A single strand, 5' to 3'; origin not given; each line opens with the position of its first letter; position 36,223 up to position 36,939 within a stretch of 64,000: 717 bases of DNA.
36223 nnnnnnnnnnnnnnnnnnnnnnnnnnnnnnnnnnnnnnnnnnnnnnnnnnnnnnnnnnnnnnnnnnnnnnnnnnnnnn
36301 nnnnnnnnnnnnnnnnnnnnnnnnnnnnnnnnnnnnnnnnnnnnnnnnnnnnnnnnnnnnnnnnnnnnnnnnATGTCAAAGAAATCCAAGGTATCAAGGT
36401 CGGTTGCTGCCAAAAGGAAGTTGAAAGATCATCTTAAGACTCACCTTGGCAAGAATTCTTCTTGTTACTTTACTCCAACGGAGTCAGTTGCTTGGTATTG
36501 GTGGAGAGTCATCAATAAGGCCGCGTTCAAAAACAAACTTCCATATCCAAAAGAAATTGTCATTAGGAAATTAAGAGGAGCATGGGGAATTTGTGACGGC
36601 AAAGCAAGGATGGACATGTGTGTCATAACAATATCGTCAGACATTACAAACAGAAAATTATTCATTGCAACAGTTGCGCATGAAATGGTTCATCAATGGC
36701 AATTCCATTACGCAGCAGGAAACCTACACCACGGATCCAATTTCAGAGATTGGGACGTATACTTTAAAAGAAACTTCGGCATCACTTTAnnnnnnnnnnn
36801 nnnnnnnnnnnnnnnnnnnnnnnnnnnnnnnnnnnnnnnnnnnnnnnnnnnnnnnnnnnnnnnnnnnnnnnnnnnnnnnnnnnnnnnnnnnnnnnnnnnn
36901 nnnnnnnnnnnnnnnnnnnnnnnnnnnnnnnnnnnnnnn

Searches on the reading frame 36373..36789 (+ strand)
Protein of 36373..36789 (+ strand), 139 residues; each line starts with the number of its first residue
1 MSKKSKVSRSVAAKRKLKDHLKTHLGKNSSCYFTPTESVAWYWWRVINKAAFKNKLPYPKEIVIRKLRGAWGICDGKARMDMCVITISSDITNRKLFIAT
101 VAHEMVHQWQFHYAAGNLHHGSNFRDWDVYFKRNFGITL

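Call 26: search_protein_families(library=pfam, proteins=[window:36373-36789:+], max_evalue=0.001)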
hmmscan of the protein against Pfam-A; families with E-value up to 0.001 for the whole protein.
window:36373-36789:+ (139 aa): 1 family
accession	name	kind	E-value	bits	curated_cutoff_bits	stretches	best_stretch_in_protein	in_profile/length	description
PF10263.15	SprT-like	-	1.8e-08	34.6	25.6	1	47-127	8-91/108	SprT-like family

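Call 69: search_protein_families(library=padloc, proteins=[window:36373-36789:+], max_evalue=0.01)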
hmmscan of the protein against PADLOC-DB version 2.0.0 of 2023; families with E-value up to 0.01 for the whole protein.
window:36373-36789:+ (139 aa): 0 families
